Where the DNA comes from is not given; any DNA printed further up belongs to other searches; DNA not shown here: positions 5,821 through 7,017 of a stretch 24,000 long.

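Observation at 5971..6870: Heliorhodopsin gene with all signature residues and a long Pro/Gly/Asp-rich N-terminal tail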

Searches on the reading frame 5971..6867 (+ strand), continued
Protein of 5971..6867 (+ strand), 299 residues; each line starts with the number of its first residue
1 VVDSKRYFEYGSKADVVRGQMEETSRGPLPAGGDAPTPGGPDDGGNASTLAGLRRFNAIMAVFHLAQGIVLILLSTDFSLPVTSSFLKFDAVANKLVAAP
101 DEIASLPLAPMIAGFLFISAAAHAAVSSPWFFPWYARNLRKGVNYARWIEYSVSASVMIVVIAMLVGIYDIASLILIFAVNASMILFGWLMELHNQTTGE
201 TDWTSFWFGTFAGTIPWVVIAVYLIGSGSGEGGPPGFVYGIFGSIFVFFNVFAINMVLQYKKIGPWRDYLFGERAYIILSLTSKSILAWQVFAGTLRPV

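Call 21: find_encoding_contigs(protein=P0004, flank=10000, max_places=2)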
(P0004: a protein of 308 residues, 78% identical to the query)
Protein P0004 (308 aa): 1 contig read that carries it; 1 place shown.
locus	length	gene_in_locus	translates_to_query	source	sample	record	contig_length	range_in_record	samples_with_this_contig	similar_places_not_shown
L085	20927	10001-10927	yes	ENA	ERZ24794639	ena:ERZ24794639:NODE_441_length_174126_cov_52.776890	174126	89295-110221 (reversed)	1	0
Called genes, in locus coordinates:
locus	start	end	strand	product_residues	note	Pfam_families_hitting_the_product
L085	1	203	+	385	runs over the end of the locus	PF04069:OpuAC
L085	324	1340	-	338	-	PF00528:BPD_transp_1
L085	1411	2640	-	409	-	PF00005:ABC_tran, PF13304:AAA_21 (weak), PF00571:CBS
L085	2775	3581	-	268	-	PF00248:Aldo_ket_red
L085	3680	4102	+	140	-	PF01243:PNPOx_N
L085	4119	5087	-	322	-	PF01575:MaoC_dehydratas (faint), PF13452:FAS1_DH_region (faint)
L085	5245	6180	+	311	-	PF03446:NAD_binding_2, PF03807:F420_oxidored (weak), PF14833:NAD_binding_11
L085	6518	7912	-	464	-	PF17963:Big_9 (faint), PF18911:PKD_4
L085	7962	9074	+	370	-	PF12849:PBP_like_2, PF12727:PBP_like (weak)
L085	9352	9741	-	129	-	PF01135:PCMT, PF13489:Methyltransf_23 (weak), PF01209:Ubie_methyltran, PF13847:Methyltransf_31, PF08241:Methyltransf_11, PF08242:Methyltransf_12, PF13649:Methyltransf_25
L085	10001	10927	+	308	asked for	PF18761:Heliorhodopsin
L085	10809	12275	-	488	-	PF02347:GDC-P (weak), PF21478:GcvP2_C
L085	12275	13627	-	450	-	PF02347:GDC-P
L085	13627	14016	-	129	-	PF01597:GCV_H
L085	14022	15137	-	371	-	PF01571:GCV_T, PF08669:GCV_T_C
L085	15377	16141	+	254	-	PF00106:adh_short, PF01370:Epimerase (weak), PF08659:KR, PF13561:adh_short_C2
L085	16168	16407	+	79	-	-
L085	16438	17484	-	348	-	PF07143:AttH, PF17186:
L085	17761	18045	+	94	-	-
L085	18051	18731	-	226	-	PF02230:Abhydrolase_2, PF00561:Abhydrolase_1 (faint), PF12146:Hydrolase_4 (faint)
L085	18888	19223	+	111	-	PF06108:DUF952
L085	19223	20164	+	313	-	-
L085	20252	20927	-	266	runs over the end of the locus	PF03626:COX4_pro, PF13473:Cupredoxin_1 (faint), PF00127:Copper-bind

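Call 22: find_encoding_contigs(protein=P0002, flank=10000, max_places=3)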
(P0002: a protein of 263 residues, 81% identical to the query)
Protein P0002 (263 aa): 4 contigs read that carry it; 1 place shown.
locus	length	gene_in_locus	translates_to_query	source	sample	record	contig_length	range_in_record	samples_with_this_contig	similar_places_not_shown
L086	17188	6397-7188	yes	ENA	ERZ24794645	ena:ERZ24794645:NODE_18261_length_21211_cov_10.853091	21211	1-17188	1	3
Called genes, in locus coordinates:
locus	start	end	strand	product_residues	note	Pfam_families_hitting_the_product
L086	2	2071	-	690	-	?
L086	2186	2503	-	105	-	PF13683:rve_3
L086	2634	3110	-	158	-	PF13276:HTH_21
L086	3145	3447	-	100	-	PF01527:HTH_Tnp_1 (weak)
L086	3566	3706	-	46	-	-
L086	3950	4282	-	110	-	-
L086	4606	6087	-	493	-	PF01370:Epimerase, PF05368:NmrA, PF13460:NAD_binding_10, PF11066:DUF2867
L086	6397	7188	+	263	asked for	PF18761:Heliorhodopsin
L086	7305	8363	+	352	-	PF01142:TruD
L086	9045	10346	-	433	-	PF26308:YopA_M (weak)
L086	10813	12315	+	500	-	-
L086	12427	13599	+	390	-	-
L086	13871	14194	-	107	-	-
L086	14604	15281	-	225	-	PF00196:GerE, PF07366:SnoaL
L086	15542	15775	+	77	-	-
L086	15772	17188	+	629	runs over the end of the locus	PF04055:Radical_SAM (weak)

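Call 23: find_encoding_contigs(protein=P0005, flank=10000, max_places=2)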
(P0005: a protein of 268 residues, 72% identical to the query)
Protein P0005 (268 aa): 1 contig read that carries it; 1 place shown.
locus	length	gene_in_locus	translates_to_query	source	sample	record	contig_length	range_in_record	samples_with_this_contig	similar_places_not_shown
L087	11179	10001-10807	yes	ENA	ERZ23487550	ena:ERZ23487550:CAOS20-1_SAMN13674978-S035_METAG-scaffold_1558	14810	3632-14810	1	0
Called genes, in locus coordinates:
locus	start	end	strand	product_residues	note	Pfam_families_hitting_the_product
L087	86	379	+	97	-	PF03992:ABM (weak)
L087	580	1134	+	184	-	-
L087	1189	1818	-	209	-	PF00925:GTP_cyclohydro2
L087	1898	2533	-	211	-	PF00926:DHBP_synthase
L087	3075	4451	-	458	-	PF01370:Epimerase, PF05368:NmrA (weak), PF13460:NAD_binding_10 (weak), PF08338:DUF1731 (weak), PF10604:Polyketide_cyc2 (weak), PF03364:Polyketide_cyc (weak)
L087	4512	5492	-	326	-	PF04463:2-thiour_desulf, PF08349:DUF1722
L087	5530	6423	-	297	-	PF02607:B12-binding_2, PF02310:B12-binding, PF12844:HTH_19, PF13560:HTH_31, PF01381:HTH_3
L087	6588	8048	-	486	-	PF01370:Epimerase, PF05368:NmrA, PF13460:NAD_binding_10, PF11066:DUF2867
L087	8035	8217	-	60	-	PF01396:Zn_ribbon_Top1 (weak)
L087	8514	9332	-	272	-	PF00590:TP_methylase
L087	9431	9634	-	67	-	PF04070:DUF378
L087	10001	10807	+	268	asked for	PF18761:Heliorhodopsin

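Call 38: predict_structure(alignment_id=A2)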
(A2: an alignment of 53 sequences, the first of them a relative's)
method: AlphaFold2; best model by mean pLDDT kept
length: 279 residues; sequences in the alignment: 53
mean_pLDDT: 79.3   pTM: 0.68
mean pLDDT of the five models: 79.3, 69.0, 68.5, 68.3, 66.7
residues with pLDDT >= 90: 33; 70-90: 195; 50-70: 45; < 50: 6
segments of 3 or more residues with pLDDT < 50: none
pLDDT, mean of each block of 10 residues (from residue 1): 52 51 67 90 91 71 64 83 68 87 92 89 81 81 76 82 86 82 85 84 82 80 86 87 88 87 83 65
secondary structure, 60 per line:
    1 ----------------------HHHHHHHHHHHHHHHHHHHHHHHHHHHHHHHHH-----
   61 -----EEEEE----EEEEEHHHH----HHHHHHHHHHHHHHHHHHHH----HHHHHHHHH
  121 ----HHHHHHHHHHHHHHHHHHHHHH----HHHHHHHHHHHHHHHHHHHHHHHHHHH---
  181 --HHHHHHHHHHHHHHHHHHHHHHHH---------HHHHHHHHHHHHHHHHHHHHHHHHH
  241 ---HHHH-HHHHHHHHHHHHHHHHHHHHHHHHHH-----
elements in order: H23-55 E66-70 E75-79 H80-83 H88-107 H112-120 H125-146 H151-177 H183-206 H216-240 H244-247 H249-274

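Call 40: fold_search(model_id=the predicted structure, library=pdb)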
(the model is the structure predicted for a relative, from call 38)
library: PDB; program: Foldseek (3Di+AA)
matches with E <= 10: 381; with E <= 0.001: 10
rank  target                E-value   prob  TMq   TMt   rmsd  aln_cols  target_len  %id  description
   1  7clj                  3.5e-16  1.00  0.75  0.83   4.4       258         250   49  Crystal structure of Thermoplasmatales archaeon heliorhodopsin E108D mutant (released 2020-09-02)
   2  6is6                  3.7e-16  1.00  0.75  0.84   4.4       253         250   49  Crystal structure of Thermoplasmatales archaeon heliorhodopsin (released 2019-09-25)
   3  7u55                  1.7e-15  1.00  0.72  0.81   4.8       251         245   49  Crystal structure of Thermoplasmatales archaeon heliorhodopsin at pH 4.5 (released 2022-09-07)
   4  6su3_A                2.1e-14  1.00  0.74  0.80   4.4       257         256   47  Crystal structure of the 48C12 heliorhodopsin in the violet form at pH 8.8 (released 2019-12-11)
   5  6su4_A                4.2e-14  1.00  0.73  0.80   4.7       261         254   46  Crystal structure of the 48C12 heliorhodopsin in the blue form at pH 4.3 (released 2019-12-11)
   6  6su4_X                7.6e-14  1.00  0.73  0.80   4.9       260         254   46  Crystal structure of the 48C12 heliorhodopsin in the blue form at pH 4.3 (released 2019-12-11)
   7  9ljj_A                2.7e-13  1.00  0.75  0.82   4.8       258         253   46  cryo-EM structure of a nanobody bound heliorhodopsin (released 2025-02-12)
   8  6uh3_A                2.7e-13  1.00  0.70  0.79   5.0       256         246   45  Crystal structure of bacterial heliorhodopsin 48C12 (released 2019-12-04)
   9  6su3_X                2.9e-13  1.00  0.72  0.78   4.9       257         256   47  Crystal structure of the 48C12 heliorhodopsin in the violet form at pH 8.8 (released 2019-12-11)
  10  6uh3_B                5.0e-13  1.00  0.70  0.79   4.8       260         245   45  Crystal structure of bacterial heliorhodopsin 48C12 (released 2019-12-04)
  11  7bmh_A                4.5e-03  1.00  0.56  0.62   4.9       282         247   11  Crystal structure of a light-driven proton pump LR (Mac) from Leptosphaeria maculans (released 2021-07-07)
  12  7d7q_B                6.0e-03  1.00  0.57  0.52   6.6       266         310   14  Crystal structure of the transmembrane domain and linker region of Salpingoeca rosetta rhodopsin phosphodiesterase (released 2020-11-18)
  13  9wfa                  6.7e-03  1.00  0.58  0.64   4.7       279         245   12  Cryo-EM structure of psXR (released 2026-03-18)
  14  7bmh_B                7.4e-03  1.00  0.56  0.64   5.0       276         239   11  Crystal structure of a light-driven proton pump LR (Mac) from Leptosphaeria maculans (released 2021-07-07)
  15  8zaq_C                9.9e-03  1.00  0.58  0.62   5.8       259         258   13  ExoC110T class 2 channelrhodopsin (released 2024-09-04)
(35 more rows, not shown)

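Call 45: find_encoding_contigs(protein=P0003, flank=6000, max_places=2)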
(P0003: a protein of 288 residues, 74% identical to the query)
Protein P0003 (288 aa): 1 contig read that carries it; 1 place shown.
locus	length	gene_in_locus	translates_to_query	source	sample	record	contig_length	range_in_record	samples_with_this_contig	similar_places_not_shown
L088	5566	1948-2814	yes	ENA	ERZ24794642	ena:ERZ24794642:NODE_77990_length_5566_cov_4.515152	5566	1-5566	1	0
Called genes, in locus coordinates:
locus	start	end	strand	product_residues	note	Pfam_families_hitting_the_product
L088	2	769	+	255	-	?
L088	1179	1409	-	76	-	-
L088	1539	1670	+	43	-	-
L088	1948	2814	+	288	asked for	PF18761:Heliorhodopsin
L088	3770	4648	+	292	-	PF06037:DUF922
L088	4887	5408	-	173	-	-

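Call 49: list_cluster_members(proteins=[P0001])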
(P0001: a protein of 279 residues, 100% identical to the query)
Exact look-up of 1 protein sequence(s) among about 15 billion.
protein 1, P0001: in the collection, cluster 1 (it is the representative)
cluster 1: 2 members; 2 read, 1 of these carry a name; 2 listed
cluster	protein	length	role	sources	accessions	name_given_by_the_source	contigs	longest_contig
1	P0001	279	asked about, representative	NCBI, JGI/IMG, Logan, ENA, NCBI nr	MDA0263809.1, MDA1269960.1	MAG: heliorhodopsin HeR [Chloroflexi bacterium] | heliorhodopsin HeR [Chloroflexota bacterium]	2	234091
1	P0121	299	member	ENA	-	-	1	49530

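Call 50: search_protein_families(library=ncbifam, proteins=[P0001], max_evalue=0.00001)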
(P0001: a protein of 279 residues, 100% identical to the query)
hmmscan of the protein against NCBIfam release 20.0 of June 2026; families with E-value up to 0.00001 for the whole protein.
P0001 (279 aa): 1 family
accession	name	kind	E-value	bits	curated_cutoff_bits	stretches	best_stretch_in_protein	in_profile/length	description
NF038020.1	HeR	equivalog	6.8e-105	350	100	1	33-276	1-244/244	heliorhodopsin HeR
